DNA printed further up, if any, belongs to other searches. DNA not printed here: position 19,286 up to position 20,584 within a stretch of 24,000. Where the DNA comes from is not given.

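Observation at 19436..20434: Eukaryote-type small GTPase with Rag/Gtr-style HKxD G4 motif fused to a 7-cysteine C-terminal domain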

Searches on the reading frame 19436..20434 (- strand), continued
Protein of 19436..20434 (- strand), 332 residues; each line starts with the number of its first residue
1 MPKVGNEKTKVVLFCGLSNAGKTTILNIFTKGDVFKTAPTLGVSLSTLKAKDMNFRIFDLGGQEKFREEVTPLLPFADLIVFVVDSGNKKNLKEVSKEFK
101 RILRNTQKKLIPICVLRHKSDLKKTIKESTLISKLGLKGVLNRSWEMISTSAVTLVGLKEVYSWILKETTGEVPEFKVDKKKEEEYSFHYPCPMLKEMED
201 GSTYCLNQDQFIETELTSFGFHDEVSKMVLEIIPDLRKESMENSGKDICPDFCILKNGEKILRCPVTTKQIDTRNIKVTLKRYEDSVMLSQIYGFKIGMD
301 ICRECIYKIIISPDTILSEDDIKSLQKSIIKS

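Call 20: predict_structure(alignment_id=A1)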
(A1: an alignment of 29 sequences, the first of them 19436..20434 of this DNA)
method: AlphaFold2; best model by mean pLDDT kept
length: 332 residues; sequences in the alignment: 29
mean_pLDDT: 70.3   pTM: 0.66
mean pLDDT of the five models: 70.3, 66.1, 65.8, 65.6, 53.6
residues with pLDDT >= 90: 11; 70-90: 197; 50-70: 74; < 50: 50
segments of 3 or more residues with pLDDT < 50: 1-9, 30-52, 315-332
pLDDT, mean of each block of 10 residues (from residue 1): 40 68 58 34 34 59 67 78 79 83 76 65 76 80 71 65 76 75 85 83 77 79 66 87 86 90 89 84 83 69 77 50 36 34
secondary structure, 60 per line:
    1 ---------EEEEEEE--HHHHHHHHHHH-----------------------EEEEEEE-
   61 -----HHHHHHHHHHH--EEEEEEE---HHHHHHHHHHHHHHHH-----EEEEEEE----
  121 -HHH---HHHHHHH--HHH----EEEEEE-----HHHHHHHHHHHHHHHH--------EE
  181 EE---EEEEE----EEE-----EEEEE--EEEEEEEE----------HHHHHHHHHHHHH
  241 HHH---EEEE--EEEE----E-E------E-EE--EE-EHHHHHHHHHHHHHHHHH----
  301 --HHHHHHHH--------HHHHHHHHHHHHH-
elements in order: E10-16 H19-29 E53-59 H66-76 E79-85 H89-104 E110-116 H128-134 E144-149 H155-170 E179-182 E186-190 E195-197 E203-207 E210-217 H228-243 E247-250 E253-256 H280-296 H303-310 H319-331

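Call 27: find_encoding_contigs(protein=P0016, flank=8000, max_places=2)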
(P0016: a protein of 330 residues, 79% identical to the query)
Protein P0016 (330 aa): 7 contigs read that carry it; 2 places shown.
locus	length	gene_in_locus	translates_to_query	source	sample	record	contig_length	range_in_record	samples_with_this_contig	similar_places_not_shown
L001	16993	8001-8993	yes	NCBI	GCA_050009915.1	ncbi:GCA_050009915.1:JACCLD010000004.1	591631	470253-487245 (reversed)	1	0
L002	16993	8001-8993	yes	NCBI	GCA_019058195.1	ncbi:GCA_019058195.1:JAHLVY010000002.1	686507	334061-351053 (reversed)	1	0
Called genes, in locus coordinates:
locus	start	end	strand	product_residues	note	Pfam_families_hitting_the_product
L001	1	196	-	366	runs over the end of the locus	PF01168:Ala_racemase_N, PF14031:D-ser_dehydrat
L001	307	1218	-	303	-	PF17957:Big_7 (weak)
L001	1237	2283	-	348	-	-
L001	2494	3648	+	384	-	PF01073:3Beta_HSD (faint), PF03435:Sacchrp_dh_NADP, PF16653:Sacchrp_dh_C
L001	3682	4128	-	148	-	PF22784:PTP-SAK, PF13350:Y_phosphatase3 (weak), PF14566:PTPlike_phytase, PF22785:Tc-R-P, PF00782:DSPc, PF22741:PTP-NADK, PF00102:Y_phosphatase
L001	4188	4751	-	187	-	-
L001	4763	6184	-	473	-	PF13167:GTP-bdg_N, PF00009:GTP_EFTU (faint), PF00071:Ras (faint), PF01926:MMR_HSR1, PF02421:FeoB_N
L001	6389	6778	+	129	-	PF13428:TPR_14 (faint), PF14559:TPR_19 (faint), PF07719:TPR_2 (faint), PF13431:TPR_17 (faint), PF13181:TPR_8 (faint)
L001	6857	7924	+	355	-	PF09376:NurA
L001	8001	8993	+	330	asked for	PF00009:GTP_EFTU (faint), PF00025:Arf, PF00071:Ras, PF00503:G-alpha (faint), PF01926:MMR_HSR1, PF04670:Gtr1_RagA, PF08477:Roc, PF09439:SRPRB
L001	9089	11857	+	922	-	PF03104:DNA_pol_B_exo1, PF10108:DNA_pol_B_exo2, PF00136:DNA_pol_B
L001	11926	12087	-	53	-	-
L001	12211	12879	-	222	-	PF00702:Hydrolase, PF12710:HAD, PF13419:HAD_2, PF13242:Hydrolase_like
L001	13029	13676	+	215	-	-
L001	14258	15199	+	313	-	-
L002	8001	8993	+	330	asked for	PF00009:GTP_EFTU (faint), PF00025:Arf, PF00071:Ras, PF00503:G-alpha (faint), PF01926:MMR_HSR1, PF04670:Gtr1_RagA, PF08477:Roc, PF09439:SRPRB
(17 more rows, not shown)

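Call 28: find_encoding_contigs(protein=P0034, flank=8000, max_places=2)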
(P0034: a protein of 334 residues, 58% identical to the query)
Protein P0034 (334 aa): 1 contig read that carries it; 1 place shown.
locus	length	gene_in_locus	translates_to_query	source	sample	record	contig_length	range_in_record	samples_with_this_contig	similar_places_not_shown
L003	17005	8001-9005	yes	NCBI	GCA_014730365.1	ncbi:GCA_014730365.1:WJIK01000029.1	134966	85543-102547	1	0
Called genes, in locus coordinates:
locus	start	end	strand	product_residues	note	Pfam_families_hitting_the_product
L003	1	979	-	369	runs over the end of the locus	PF01168:Ala_racemase_N, PF14031:D-ser_dehydrat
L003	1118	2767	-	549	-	-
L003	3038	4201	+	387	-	PF03435:Sacchrp_dh_NADP, PF16653:Sacchrp_dh_C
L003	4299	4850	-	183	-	PF03162:Y_phosphatase2 (weak), PF13350:Y_phosphatase3 (faint), PF14566:PTPlike_phytase, PF22784:PTP-SAK, PF00782:DSPc, PF22741:PTP-NADK, PF22785:Tc-R-P, PF00102:Y_phosphatase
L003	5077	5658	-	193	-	-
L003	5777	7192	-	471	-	PF13167:GTP-bdg_N, PF01926:MMR_HSR1, PF02421:FeoB_N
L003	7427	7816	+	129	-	-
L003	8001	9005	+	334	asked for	PF00025:Arf, PF00071:Ras, PF01926:MMR_HSR1, PF04670:Gtr1_RagA, PF08477:Roc, PF09439:SRPRB, PF00503:G-alpha (weak)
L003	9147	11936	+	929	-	PF03104:DNA_pol_B_exo1, PF10108:DNA_pol_B_exo2, PF00136:DNA_pol_B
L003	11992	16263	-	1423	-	PF04151:PPC (faint)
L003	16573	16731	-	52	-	-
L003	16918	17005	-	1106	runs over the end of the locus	PF05547:Peptidase_M6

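Call 37: fold_search(model_id=the predicted structure, library=pdb)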
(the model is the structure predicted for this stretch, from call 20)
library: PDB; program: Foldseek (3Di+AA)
matches with E <= 10: 1821; with E <= 0.001: 987
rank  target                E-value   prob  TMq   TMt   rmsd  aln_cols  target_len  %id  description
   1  8oum_C                7.5e-09  1.00  0.38  0.68   5.6       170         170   33  Arf GTPase from the asgard Gerdarchaea : GerdArfR1 bound to GTP (released 2024-05-01)
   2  1r8q_A                1.1e-08  1.00  0.37  0.63   6.0       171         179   30  FULL-LENGTH ARF1-GDP-MG IN COMPLEX WITH BREFELDIN A AND A SEC7 DOMAIN (released 2004-01-20)
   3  4v0l_A                1.4e-08  1.00  0.37  0.67   5.5       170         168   27  Crystal structure of the CrARL6DN in the GTP bound form (released 2014-11-19)
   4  9qpq_R                1.5e-08  1.00  0.36  0.65   5.9       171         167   29  The structure of the COPI leaf bound to GOLPH3 (released 2025-10-22)
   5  1re0_A                1.8e-08  1.00  0.35  0.65   5.9       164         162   30  Structure of ARF1-GDP bound to Sec7 domain complexed with Brefeldin A (released 2003-12-16)
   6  3doe_A                3.1e-08  1.00  0.36  0.58   5.8       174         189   28  Complex of ARL2 and BART, Crystal Form 1 (released 2009-03-03)
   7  7dn8_B                5.6e-08  1.00  0.35  0.64   5.7       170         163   27  Crystal structure of Salmonella effector SopF in complex with ARF1 (released 2021-12-15)
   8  4v0k_B                6.0e-08  1.00  0.37  0.68   5.7       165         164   28  Crystal structure of the CrARL6DN in the GDP bound form (released 2014-11-19)
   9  1ksh_A                6.3e-08  1.00  0.37  0.67   5.7       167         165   26  Complex of Arl2 and PDE delta, Crystal Form 2 (native) (released 2002-05-08)
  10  8oum_E                6.7e-08  1.00  0.38  0.66   5.6       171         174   33  Arf GTPase from the asgard Gerdarchaea : GerdArfR1 bound to GTP (released 2024-05-01)
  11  8oum_B                7.1e-08  1.00  0.38  0.67   5.6       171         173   33  Arf GTPase from the asgard Gerdarchaea : GerdArfR1 bound to GTP (released 2024-05-01)
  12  4dcn_A                7.1e-08  1.00  0.35  0.64   5.9       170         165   28  Crystal Structure Analysis of the Arfaptin2 BAR domain in Complex with ARL1 (released 2012-06-13)
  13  2a5f_A                8.0e-08  1.00  0.38  0.71   5.5       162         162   31  Cholera toxin A1 subunit bound to its substrate, NAD+, and its human protein activator, ARF6 (released 2005-08-16)
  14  8rsq                  8.5e-08  1.00  0.36  0.31   6.6       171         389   28  Crystal structure of marine actinobacteria clade rhodopsin (MAR) - human GTPase Arf1 (L8K,Q71L) chimera; Ground state (released 2025-04-02)
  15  4v0l_B                9.6e-08  1.00  0.37  0.68   5.6       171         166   27  Crystal structure of the CrARL6DN in the GTP bound form (released 2014-11-19)
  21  8oum_A                1.2e-07  1.00  0.37  0.68   5.6       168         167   33  Arf GTPase from the asgard Gerdarchaea : GerdArfR1 bound to GTP (released 2024-05-01)
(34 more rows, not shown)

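Call 46: find_encoding_contigs(protein=P0036, flank=6000, max_places=1)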
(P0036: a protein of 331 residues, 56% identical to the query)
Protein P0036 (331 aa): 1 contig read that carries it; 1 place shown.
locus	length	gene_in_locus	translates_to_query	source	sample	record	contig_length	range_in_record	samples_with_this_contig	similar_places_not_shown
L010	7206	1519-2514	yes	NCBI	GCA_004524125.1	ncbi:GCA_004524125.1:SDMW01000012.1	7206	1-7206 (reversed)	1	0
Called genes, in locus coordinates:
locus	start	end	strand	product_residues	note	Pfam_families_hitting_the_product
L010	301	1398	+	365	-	PF09376:NurA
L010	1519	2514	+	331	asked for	PF00009:GTP_EFTU (faint), PF00025:Arf, PF00071:Ras, PF01926:MMR_HSR1, PF04670:Gtr1_RagA, PF08477:Roc, PF09439:SRPRB, PF00503:G-alpha (weak)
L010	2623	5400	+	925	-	PF03104:DNA_pol_B_exo1, PF10108:DNA_pol_B_exo2 (faint), PF13482:RNase_H_2 (weak), PF00136:DNA_pol_B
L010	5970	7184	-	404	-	-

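Call 47: find_encoding_contigs(protein=P0031, flank=6000, max_places=1)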
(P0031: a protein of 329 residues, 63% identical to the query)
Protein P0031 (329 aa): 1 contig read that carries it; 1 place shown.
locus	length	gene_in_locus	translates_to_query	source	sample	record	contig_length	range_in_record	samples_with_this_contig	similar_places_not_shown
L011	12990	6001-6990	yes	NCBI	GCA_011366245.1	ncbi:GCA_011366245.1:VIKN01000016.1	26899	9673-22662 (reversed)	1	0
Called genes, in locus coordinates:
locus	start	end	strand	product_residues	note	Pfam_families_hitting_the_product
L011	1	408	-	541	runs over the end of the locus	-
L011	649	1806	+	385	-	PF03435:Sacchrp_dh_NADP, PF16653:Sacchrp_dh_C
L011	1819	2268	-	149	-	PF22784:PTP-SAK, PF13350:Y_phosphatase3 (faint), PF14566:PTPlike_phytase (weak), PF22785:Tc-R-P, PF00782:DSPc, PF22741:PTP-NADK, PF00102:Y_phosphatase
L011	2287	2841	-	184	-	-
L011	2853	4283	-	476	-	PF13167:GTP-bdg_N, PF03193:RsgA_GTPase (faint), PF00009:GTP_EFTU (faint), PF01926:MMR_HSR1, PF02421:FeoB_N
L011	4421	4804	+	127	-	PF18119:RIG-I_C (faint), PF13424:TPR_12 (faint), PF04733:Coatomer_E (weak), PF07719:TPR_2 (faint), PF12895:ANAPC3 (faint), PF13428:TPR_14 (faint), PF14559:TPR_19 (faint), PF13181:TPR_8 (weak), +4 more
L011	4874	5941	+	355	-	PF09376:NurA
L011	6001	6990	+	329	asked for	PF00025:Arf, PF00071:Ras, PF01926:MMR_HSR1, PF04670:Gtr1_RagA, PF08477:Roc, PF09439:SRPRB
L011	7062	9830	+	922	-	PF03104:DNA_pol_B_exo1, PF10108:DNA_pol_B_exo2, PF13482:RNase_H_2 (faint), PF00136:DNA_pol_B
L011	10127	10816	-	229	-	PF00702:Hydrolase, PF08282:Hydrolase_3 (faint), PF12710:HAD, PF13419:HAD_2, PF13242:Hydrolase_like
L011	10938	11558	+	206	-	-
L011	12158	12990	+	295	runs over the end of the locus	-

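Call 48: find_encoding_contigs(protein=P0028, flank=6000, max_places=1)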
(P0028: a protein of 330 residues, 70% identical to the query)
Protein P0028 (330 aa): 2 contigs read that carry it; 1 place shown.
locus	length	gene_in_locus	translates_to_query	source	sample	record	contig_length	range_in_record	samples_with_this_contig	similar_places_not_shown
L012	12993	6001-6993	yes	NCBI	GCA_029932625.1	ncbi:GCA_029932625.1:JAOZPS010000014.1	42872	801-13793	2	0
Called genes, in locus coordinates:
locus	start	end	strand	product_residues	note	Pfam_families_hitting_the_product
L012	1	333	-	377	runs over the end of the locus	?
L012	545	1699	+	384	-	PF03435:Sacchrp_dh_NADP, PF16653:Sacchrp_dh_C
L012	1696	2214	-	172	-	PF14566:PTPlike_phytase (weak), PF22784:PTP-SAK, PF00102:Y_phosphatase, PF00782:DSPc, PF13350:Y_phosphatase3 (weak), PF22785:Tc-R-P, PF22741:PTP-NADK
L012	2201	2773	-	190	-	-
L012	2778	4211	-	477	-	PF13167:GTP-bdg_N, PF00009:GTP_EFTU (faint), PF16897:MMR_HSR1_Xtn (faint), PF01926:MMR_HSR1, PF02421:FeoB_N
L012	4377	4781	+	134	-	PF11846:Wzy_C_2 (faint), PF13174:TPR_6 (faint), PF13428:TPR_14 (faint), PF25064:ARM_TT21_5th (faint), PF13424:TPR_12 (faint), PF13371:TPR_9 (faint), PF13176:TPR_7 (faint), PF14559:TPR_19 (weak), +8 more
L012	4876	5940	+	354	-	PF09376:NurA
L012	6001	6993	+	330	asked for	PF00025:Arf, PF00071:Ras, PF01926:MMR_HSR1, PF04670:Gtr1_RagA, PF08477:Roc, PF09439:SRPRB, PF00503:G-alpha (weak), PF00009:GTP_EFTU (weak)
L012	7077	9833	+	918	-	PF03104:DNA_pol_B_exo1, PF10108:DNA_pol_B_exo2 (weak), PF13482:RNase_H_2 (weak), PF00136:DNA_pol_B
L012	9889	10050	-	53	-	-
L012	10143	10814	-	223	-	PF00702:Hydrolase, PF12710:HAD, PF13419:HAD_2, PF13242:Hydrolase_like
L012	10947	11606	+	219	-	-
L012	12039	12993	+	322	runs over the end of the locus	-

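Call 53: list_cluster_members(proteins=[P0034, P0036, P0031, P0018, P0016, P0099, P0101, P0095, P0089, window:19439-20434:-])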
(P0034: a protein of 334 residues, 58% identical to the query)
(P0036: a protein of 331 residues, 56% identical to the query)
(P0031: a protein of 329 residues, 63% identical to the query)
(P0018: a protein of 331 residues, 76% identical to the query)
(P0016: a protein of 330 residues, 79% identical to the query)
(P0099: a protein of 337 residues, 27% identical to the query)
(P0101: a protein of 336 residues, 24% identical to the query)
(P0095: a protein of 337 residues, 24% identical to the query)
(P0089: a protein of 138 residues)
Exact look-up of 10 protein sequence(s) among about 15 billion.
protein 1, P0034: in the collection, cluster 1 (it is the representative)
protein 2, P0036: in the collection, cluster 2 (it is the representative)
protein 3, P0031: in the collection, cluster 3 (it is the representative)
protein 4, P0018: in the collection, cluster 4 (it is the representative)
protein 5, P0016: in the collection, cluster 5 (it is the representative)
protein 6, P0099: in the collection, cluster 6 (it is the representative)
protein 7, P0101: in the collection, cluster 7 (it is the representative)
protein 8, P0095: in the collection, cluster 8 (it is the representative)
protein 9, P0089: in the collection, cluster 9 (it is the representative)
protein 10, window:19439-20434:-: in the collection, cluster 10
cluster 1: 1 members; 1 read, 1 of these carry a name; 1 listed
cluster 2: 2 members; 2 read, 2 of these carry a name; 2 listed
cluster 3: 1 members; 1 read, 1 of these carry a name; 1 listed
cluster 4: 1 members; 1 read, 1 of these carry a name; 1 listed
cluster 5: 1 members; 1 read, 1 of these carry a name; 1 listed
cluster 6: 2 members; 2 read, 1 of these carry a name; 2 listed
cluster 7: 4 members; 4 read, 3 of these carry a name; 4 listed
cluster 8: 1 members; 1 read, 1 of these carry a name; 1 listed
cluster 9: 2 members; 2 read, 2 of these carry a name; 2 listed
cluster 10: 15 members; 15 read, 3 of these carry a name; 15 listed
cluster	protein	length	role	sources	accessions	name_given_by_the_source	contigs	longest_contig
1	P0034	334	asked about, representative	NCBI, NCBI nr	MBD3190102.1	MAG: GTP-binding protein [Candidatus Heimdallarchaeota archaeon] | GTP-binding protein [Candidatus Heimdallarchaeota archaeon]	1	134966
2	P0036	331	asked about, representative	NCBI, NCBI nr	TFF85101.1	GTP-binding protein [Candidatus Heimdallarchaeota archaeon] | MAG: GTP-binding protein [Candidatus Heimdallarchaeota archaeon]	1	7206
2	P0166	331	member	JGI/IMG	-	small GTP-binding protein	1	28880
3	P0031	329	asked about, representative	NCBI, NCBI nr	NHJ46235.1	MAG: GTP-binding protein [Asgard group archaeon] | GTP-binding protein [Asgard group archaeon]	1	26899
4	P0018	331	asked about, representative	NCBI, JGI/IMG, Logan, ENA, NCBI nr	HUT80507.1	MAG TPA: ADP-ribosylation factor-like protein [Candidatus Bathyarchaeia archaeon] | ADP-ribosylation factor-like protein [Candidatus Bathyarchaeia archaeon]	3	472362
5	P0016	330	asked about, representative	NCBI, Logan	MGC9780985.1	MAG: GTP-binding protein [Candidatus Heimdallarchaeota archaeon]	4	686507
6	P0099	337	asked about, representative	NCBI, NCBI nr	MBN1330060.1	MAG: GTP-binding protein [Candidatus Heimdallarchaeota archaeon] | GTP-binding protein [Candidatus Heimdallarchaeota archaeon]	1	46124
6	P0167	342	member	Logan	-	-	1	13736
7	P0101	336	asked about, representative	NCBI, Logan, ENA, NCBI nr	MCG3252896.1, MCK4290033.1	MAG: GTP-binding protein [Candidatus Heimdallarchaeota archaeon] | GTP-binding protein [Candidatus Heimdallarchaeota archaeon]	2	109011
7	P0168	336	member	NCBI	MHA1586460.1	MAG: ADP-ribosylation factor family protein [Candidatus Heimdallarchaeota archaeon]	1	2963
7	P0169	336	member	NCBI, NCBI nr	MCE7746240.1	MAG: GTP-binding protein [Candidatus Heimdallarchaeota archaeon] | GTP-binding protein [Candidatus Heimdallarchaeota archaeon]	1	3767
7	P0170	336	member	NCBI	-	-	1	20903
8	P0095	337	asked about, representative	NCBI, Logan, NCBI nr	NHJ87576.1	MAG: GTP-binding protein [Asgard group archaeon] | GTP-binding protein [Asgard group archaeon]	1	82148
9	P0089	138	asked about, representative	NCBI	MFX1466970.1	MAG: hypothetical protein ACFFA5_10905 [Promethearchaeota archaeon]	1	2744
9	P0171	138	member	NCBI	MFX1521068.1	MAG: hypothetical protein ACFFCD_14215 [Promethearchaeota archaeon]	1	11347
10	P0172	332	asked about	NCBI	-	-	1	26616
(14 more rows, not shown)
